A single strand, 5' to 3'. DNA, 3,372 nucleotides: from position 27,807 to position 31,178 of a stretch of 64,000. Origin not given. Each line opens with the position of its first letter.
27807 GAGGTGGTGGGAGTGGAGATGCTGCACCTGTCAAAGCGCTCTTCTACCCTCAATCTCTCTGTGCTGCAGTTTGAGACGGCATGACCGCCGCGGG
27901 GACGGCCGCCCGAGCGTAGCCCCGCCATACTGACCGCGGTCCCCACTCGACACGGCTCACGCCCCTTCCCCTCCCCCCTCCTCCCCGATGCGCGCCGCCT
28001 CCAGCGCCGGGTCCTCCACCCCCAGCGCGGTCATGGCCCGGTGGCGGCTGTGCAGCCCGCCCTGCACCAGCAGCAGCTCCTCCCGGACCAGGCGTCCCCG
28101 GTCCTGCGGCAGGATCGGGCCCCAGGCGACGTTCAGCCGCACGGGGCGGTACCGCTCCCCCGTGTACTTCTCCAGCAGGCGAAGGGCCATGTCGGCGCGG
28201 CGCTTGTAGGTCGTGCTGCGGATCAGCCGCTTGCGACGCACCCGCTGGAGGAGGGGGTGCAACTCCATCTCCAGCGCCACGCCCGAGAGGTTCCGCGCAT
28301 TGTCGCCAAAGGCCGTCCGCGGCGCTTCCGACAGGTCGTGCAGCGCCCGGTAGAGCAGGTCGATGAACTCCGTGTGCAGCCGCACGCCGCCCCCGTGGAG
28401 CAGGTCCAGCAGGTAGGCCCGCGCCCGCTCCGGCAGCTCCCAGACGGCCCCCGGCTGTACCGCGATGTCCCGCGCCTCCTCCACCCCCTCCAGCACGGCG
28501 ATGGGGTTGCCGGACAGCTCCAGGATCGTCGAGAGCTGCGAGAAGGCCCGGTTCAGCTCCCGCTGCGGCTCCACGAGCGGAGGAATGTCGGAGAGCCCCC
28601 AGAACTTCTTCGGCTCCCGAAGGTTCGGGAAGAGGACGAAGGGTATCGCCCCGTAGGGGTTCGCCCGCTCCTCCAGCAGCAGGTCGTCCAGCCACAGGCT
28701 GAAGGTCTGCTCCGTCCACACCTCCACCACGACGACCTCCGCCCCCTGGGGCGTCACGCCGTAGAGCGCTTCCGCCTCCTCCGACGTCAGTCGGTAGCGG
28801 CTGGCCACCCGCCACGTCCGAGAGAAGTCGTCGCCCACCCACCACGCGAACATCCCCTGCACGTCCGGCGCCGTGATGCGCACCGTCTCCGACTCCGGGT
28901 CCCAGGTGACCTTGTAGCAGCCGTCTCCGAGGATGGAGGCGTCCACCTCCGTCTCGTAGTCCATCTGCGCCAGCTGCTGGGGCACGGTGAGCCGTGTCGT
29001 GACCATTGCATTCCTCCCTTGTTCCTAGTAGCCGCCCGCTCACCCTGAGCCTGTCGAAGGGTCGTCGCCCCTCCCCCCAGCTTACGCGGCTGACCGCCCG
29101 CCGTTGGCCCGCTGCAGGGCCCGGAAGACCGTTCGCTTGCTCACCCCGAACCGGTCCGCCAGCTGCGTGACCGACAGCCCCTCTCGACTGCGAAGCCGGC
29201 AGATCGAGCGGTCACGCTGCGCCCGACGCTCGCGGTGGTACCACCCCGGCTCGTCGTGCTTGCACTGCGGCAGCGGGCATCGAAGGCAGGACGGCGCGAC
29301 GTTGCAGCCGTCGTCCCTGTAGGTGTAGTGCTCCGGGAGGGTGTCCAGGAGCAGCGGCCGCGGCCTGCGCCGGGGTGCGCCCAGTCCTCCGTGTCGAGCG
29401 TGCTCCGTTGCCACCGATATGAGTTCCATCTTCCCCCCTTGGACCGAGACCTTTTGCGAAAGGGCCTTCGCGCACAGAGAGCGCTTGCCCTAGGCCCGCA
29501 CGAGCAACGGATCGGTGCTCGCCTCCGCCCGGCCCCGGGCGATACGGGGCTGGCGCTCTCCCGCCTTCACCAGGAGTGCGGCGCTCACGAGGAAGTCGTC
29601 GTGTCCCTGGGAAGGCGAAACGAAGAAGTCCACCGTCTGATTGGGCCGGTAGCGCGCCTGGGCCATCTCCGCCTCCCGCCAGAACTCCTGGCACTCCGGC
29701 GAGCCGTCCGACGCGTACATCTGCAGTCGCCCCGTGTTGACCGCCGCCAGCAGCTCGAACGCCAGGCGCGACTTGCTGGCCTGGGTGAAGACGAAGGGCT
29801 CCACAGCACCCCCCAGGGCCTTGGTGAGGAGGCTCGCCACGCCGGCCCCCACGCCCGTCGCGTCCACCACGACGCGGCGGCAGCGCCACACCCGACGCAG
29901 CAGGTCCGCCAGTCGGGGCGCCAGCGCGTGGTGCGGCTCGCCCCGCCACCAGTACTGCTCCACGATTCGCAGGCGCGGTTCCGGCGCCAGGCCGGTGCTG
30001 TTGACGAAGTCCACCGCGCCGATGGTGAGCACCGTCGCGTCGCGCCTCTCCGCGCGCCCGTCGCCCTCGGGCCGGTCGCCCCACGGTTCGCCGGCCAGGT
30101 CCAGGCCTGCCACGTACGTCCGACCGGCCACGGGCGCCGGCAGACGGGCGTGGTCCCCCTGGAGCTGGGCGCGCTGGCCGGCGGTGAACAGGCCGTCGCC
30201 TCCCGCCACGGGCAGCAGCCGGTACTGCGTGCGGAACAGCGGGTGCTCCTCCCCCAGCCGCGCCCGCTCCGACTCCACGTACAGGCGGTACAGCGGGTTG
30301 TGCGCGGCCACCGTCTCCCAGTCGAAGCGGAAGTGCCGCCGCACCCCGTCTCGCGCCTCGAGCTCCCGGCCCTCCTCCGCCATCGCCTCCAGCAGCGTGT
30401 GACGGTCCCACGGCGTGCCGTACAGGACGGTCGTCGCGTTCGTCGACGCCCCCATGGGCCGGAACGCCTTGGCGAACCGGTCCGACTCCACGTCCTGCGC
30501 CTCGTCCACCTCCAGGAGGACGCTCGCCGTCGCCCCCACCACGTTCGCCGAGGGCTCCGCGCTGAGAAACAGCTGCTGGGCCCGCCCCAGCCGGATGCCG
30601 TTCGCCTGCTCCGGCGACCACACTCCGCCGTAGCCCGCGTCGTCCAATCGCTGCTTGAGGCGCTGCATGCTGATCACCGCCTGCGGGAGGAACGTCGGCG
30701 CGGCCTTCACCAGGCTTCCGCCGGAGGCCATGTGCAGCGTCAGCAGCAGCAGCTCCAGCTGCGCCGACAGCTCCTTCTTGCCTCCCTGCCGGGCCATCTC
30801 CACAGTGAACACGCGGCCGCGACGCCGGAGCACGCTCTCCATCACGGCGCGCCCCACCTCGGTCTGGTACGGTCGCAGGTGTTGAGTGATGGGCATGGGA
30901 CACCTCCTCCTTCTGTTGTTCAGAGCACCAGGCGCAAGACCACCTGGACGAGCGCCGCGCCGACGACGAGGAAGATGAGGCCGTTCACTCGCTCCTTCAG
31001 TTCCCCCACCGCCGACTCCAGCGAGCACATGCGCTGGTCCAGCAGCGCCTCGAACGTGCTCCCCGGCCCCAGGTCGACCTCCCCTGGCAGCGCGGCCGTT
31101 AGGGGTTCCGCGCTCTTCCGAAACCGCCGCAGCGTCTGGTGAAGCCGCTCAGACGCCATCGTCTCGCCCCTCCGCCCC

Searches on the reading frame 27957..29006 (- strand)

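Call 5: search_protein_families(library=pfam, proteins=[window:27957-29006:-], max_evalue=0.01)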
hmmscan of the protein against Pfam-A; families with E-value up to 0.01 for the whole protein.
window:27957-29006:- (349 aa): 2 families
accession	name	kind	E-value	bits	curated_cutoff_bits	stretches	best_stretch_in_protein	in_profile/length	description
PF05133.19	SPP1_portal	-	3.3e-11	43.2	25.5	1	88-344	149-410/416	Phage portal protein, SPP1 Gp6-like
PF13264.11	DUF4055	-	0.0075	16.9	25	0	155-201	16-66/140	Domain of unknown function (DUF4055)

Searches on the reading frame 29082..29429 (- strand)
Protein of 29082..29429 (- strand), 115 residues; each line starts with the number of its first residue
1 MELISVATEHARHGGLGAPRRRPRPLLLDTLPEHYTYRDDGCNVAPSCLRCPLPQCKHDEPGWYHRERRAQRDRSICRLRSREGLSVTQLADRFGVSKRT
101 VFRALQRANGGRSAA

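Call 8: search_protein_families(library=pfam, proteins=[window:29082-29429:-], max_evalue=0.01)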
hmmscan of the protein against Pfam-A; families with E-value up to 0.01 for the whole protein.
window:29082-29429:- (115 aa): 20 families
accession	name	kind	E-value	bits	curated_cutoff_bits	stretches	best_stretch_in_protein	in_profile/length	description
PF13384.12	HTH_23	-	5e-08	33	24.6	1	80-112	13-46/50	Homeodomain-like domain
PF13551.12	HTH_29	-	7e-06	26.5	28.1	1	79-112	6-40/64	Winged helix-turn helix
PF08279.18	HTH_11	-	4.5e-05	23.7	25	1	79-107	9-38/55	HTH domain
PF08281.18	Sigma70_r4_2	-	5.6e-05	23.2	25.7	1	72-108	14-50/54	Sigma-70, region 4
PF02796.21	HTH_7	-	0.00025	21.6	23.8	1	81-105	18-42/45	Helix-turn-helix domain of resolvase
PF13542.12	HTH_Tnp_ISL3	-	0.00025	20.9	27.4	1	80-108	23-50/51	Helix-turn-helix domain of transposase family ISL3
PF09339.16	HTH_IclR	-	0.00078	19.6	22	1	81-106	15-40/52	IclR helix-turn-helix domain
PF12840.13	HTH_20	-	0.00087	19.7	27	1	79-101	13-35/51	Helix-turn-helix domain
PF12802.13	MarR_2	-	0.00089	19.8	27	1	82-107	17-43/61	MarR family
PF00392.27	GntR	-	0.001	19.1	27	1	79-108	18-48/64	Bacterial regulatory proteins, gntR family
PF04545.22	Sigma70_r4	-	0.0011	18.9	24.1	1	71-108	7-44/50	Sigma-70, region 4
PF13936.12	HTH_38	-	0.0016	18.6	27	1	78-107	15-43/44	Helix-turn-helix domain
PF05225.22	HTH_psq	-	0.0018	18.4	20.4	1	83-108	14-40/45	helix-turn-helix, Psq domain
PF06969.22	HemN_C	-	0.0023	18.4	24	1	77-108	13-45/67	HemN C-terminal domain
PF01047.28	MarR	-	0.0028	17.9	24.6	1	77-107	10-40/59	MarR family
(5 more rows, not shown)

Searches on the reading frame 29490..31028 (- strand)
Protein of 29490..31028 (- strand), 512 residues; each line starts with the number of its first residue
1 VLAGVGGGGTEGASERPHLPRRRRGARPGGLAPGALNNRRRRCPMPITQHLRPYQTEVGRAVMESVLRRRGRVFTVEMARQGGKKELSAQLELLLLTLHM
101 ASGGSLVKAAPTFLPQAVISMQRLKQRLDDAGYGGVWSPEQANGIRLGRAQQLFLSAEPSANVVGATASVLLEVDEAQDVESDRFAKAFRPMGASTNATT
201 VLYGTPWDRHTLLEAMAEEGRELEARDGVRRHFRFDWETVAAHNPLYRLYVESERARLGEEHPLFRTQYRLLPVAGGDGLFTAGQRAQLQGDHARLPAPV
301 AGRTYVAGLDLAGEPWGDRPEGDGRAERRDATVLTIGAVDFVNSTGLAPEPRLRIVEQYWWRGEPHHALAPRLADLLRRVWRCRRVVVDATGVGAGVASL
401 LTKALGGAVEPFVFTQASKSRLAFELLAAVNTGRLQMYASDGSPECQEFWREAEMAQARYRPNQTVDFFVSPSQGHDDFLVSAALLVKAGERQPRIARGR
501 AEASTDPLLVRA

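Call 8: search_protein_families(library=pfam, proteins=[window:29490-31028:-], max_evalue=0.01)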
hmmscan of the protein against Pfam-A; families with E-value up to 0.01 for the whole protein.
window:29490-31028:- (512 aa): 1 family
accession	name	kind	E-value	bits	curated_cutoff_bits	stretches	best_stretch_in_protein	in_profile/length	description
PF17289.8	Terminase_6C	-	3.8e-08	33.9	22.6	1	352-456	25-127/155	Terminase RNaseH-like domain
